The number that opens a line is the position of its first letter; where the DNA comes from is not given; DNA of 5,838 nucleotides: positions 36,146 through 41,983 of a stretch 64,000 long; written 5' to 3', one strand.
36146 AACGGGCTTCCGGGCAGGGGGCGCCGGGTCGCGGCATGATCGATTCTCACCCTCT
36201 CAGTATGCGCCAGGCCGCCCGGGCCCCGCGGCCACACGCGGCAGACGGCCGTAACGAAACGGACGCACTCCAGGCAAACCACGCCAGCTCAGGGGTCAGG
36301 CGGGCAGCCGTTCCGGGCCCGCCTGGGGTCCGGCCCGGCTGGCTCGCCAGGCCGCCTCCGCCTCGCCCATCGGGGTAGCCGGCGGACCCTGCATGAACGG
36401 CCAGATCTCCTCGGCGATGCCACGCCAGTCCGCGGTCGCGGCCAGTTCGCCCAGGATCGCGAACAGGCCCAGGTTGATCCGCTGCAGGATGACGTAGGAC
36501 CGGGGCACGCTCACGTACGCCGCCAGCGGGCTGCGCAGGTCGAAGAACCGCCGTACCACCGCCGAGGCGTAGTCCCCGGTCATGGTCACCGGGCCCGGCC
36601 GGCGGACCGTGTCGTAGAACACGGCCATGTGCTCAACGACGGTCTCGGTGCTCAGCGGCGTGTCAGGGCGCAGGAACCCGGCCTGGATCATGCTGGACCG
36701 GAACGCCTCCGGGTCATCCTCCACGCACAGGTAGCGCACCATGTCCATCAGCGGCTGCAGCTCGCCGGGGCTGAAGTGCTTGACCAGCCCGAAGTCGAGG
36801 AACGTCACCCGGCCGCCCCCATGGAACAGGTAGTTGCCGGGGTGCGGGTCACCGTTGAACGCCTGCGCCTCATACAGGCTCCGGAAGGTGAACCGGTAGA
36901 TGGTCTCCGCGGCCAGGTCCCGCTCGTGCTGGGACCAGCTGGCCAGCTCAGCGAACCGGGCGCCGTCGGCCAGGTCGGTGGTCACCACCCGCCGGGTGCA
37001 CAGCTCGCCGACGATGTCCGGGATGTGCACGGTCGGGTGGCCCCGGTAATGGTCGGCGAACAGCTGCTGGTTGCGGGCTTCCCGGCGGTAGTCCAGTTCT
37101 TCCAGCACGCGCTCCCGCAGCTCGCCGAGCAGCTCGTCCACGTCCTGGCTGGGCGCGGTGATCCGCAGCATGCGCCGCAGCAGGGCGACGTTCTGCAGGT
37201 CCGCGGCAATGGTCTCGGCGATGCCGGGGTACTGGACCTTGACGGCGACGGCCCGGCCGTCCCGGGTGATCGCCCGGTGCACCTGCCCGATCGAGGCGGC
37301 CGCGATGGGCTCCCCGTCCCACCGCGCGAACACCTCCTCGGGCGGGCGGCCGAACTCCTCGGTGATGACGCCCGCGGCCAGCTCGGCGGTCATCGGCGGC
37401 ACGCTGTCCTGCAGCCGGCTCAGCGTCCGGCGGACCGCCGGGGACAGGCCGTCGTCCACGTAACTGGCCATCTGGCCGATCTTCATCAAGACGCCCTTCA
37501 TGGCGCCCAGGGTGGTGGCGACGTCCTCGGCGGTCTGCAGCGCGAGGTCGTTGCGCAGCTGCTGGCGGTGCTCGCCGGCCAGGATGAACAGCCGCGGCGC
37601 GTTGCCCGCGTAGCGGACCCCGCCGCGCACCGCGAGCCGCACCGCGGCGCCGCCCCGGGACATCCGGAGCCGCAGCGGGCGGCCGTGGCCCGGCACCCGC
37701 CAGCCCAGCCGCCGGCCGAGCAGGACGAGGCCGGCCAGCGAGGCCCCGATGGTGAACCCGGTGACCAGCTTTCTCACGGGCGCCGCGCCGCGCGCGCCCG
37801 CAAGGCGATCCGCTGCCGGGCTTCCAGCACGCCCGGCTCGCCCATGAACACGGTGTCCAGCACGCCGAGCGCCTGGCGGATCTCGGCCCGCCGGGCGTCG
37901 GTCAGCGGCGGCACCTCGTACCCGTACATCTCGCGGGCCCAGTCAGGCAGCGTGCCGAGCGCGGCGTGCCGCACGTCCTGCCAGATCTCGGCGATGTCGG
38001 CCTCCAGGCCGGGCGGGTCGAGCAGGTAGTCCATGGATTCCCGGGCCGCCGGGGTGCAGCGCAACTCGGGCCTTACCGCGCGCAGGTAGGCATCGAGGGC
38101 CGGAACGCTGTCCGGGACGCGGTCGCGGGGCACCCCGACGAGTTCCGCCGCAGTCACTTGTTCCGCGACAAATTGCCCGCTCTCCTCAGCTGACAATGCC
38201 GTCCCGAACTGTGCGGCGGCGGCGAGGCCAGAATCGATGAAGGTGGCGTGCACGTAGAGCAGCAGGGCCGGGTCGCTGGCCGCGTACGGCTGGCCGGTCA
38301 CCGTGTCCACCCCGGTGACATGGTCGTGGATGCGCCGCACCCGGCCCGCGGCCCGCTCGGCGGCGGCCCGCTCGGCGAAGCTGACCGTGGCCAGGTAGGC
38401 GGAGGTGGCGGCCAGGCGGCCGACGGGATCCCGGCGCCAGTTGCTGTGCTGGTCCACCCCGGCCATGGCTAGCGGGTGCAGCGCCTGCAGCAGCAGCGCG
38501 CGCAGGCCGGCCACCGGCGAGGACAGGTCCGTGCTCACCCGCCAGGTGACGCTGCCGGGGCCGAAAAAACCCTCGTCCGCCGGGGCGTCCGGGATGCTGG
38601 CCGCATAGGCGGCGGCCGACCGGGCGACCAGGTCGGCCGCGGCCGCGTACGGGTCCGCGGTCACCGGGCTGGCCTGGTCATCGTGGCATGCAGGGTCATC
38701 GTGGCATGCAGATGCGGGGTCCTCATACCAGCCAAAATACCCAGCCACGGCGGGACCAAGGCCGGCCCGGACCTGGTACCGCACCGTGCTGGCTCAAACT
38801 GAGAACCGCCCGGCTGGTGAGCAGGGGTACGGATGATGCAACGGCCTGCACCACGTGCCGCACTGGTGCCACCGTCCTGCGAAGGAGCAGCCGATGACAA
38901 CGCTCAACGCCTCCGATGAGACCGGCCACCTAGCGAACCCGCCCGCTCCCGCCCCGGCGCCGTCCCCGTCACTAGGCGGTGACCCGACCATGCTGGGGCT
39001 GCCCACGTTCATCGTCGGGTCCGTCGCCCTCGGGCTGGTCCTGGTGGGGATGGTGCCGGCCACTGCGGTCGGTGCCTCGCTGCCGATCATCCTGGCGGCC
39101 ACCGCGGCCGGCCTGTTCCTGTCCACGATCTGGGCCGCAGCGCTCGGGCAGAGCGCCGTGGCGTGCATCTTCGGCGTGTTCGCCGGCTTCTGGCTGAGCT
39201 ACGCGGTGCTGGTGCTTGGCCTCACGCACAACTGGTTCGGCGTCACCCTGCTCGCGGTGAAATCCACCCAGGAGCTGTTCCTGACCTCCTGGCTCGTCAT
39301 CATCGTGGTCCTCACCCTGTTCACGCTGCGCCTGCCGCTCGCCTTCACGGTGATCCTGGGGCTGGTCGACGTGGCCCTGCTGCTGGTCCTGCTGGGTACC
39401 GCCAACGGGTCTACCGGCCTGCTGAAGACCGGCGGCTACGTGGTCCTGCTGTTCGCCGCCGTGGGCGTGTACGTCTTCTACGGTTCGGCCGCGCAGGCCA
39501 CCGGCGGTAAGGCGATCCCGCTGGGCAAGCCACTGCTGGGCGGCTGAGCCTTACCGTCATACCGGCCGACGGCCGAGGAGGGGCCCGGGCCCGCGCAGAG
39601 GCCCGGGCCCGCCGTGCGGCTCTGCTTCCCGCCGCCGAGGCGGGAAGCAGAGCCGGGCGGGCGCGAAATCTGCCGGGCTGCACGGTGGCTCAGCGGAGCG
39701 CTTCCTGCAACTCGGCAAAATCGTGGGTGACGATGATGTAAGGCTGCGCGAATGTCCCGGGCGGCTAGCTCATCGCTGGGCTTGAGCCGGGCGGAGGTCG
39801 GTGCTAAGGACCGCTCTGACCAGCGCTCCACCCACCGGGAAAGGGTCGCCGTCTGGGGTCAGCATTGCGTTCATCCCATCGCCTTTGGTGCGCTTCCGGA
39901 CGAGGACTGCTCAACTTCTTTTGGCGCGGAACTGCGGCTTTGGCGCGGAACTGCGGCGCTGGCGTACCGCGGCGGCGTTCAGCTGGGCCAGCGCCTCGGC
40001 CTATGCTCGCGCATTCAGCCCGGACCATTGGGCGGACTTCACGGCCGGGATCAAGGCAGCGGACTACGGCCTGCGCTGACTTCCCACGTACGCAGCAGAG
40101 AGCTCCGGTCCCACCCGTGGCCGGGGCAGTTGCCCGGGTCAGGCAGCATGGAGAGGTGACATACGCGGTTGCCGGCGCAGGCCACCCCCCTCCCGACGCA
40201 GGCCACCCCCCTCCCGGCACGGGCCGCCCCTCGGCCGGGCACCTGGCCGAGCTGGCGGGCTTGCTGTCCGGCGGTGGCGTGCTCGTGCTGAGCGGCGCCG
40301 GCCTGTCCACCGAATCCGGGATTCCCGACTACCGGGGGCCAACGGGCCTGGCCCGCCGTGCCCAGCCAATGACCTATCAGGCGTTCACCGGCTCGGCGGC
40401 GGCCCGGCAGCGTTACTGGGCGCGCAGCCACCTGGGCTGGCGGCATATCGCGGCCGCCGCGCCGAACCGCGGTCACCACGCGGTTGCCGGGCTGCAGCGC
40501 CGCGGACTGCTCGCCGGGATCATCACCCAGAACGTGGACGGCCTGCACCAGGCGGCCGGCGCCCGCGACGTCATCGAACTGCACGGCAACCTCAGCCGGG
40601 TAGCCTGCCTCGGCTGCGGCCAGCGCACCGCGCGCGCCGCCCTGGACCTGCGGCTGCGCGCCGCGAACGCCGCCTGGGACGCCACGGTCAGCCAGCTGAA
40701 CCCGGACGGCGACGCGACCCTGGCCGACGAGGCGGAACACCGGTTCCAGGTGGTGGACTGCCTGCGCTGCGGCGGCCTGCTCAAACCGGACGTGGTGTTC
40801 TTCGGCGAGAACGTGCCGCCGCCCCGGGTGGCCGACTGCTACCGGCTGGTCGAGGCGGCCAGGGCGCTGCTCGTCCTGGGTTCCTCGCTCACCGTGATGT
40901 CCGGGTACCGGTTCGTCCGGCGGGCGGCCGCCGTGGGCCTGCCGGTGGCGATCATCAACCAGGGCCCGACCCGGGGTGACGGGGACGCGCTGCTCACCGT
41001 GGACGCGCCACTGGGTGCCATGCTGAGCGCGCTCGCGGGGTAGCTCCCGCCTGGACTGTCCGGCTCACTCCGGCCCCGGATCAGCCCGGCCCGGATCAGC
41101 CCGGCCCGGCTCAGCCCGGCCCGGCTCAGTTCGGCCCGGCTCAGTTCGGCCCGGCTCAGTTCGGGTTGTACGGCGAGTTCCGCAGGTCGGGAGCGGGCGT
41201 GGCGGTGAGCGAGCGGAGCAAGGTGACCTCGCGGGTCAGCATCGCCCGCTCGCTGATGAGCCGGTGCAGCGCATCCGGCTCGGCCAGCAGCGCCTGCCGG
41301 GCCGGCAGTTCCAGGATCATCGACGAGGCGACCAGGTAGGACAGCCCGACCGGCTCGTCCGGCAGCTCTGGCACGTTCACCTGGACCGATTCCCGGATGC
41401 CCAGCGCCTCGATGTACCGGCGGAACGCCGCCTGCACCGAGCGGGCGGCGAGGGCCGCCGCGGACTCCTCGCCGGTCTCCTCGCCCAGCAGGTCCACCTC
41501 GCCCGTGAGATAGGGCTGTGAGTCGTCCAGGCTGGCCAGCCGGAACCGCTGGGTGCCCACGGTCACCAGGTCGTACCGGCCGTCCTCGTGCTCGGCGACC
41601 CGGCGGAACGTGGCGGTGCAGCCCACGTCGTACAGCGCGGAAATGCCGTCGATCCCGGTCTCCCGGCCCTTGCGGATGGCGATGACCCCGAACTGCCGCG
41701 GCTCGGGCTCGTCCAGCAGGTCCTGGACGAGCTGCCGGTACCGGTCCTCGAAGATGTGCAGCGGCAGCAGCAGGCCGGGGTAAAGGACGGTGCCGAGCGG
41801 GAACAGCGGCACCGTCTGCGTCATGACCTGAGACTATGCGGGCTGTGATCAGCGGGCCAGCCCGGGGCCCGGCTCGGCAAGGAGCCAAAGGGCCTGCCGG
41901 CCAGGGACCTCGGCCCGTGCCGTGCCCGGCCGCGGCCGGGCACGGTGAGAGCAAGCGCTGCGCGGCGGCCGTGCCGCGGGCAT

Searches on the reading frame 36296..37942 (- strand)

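Call 17: search_protein_families(library=pfam, proteins=[window:36296-37942:-], max_evalue=0.001)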
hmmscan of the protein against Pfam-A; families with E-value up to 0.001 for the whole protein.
window:36296-37942:- (548 aa): 1 family
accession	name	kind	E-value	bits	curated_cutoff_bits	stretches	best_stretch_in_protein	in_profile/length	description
PF03109.22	ABC1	-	5.7e-62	209.5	22.9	1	176-409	1-236/244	ABC1 atypical kinase-like domain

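Call 41: search_protein_families(library=ncbifam, proteins=[window:36296-37777:-], max_evalue=0.001)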
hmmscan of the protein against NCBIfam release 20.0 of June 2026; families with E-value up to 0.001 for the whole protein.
window:36296-37777:- (493 aa): 3 families
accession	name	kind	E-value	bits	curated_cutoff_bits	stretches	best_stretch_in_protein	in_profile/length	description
NF050082.1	ATPase_MABP1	exception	5.4e-61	206.7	800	1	65-460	32-431/435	macrolide-binding ATPase MABP-1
TIGR01982.1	UbiB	equivalog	4e-55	187.2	487.55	1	79-373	45-343/436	2-polyprenylphenol 6-hydroxylase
NF003404.0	PRK04750.1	equivalog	1.2e-37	129.8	667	1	82-334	51-313/529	ubiquinone biosynthesis regulatory protein kinase UbiB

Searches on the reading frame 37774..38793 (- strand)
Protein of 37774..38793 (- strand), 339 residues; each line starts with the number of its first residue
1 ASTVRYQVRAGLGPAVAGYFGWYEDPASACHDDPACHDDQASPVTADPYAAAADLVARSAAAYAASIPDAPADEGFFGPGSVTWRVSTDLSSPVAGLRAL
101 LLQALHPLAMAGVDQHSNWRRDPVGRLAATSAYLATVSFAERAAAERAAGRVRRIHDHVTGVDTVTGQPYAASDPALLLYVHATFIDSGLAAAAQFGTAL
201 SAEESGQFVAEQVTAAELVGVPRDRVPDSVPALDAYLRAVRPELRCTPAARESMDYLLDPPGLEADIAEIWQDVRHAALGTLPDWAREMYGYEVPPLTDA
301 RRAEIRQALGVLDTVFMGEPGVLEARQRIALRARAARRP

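Call 17: search_protein_families(library=pfam, proteins=[window:37774-38793:-], max_evalue=0.001)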
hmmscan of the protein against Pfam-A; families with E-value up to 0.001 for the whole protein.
window:37774-38793:- (339 aa): 1 family
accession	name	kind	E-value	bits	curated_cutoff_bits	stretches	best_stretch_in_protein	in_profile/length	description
PF09995.15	MPAB_Lcp_cat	-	1.2e-56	192.8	23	1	84-310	1-227/231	ER-bound oxygenase mpaB/B'/Rubber oxygenase, catalytic domain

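Call 41: search_protein_families(library=ncbifam, proteins=[window:37774-38793:-], max_evalue=0.001)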
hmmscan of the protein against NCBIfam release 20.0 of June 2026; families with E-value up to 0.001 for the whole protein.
window:37774-38793:- (339 aa): 0 families

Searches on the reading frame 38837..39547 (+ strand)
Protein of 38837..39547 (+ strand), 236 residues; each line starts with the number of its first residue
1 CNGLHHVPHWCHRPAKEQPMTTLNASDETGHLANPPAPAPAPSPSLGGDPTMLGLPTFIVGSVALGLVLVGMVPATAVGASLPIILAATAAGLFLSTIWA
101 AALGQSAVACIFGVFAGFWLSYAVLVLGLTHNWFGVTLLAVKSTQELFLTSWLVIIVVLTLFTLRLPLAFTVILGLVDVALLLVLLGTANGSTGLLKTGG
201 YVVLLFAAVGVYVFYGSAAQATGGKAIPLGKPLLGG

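Call 17: search_protein_families(library=pfam, proteins=[window:38837-39547:+], max_evalue=0.001)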
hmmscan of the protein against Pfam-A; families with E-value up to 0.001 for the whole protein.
window:38837-39547:+ (236 aa): 1 family
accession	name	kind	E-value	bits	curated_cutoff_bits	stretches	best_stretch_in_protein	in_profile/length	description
PF01184.24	Gpr1_Fun34_YaaH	-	4.2e-18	66.1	25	1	40-219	11-191/207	GPR1/FUN34/yaaH family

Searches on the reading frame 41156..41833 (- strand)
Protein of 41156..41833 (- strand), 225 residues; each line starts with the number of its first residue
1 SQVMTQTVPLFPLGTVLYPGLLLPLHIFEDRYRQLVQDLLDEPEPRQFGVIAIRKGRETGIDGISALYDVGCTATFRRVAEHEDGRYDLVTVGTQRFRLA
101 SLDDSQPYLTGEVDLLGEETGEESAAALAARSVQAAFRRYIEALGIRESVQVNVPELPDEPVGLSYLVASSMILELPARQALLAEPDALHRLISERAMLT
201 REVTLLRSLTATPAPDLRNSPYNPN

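Call 17: search_protein_families(library=pfam, proteins=[window:41156-41833:-], max_evalue=0.001)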
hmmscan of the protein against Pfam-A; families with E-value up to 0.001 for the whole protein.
window:41156-41833:- (225 aa): 1 family
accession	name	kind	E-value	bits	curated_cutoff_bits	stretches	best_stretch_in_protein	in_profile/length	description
PF02190.22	LON_substr_bdg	-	1e-37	130.4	28.7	1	7-199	1-198/200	ATP-dependent protease La (LON) substrate-binding domain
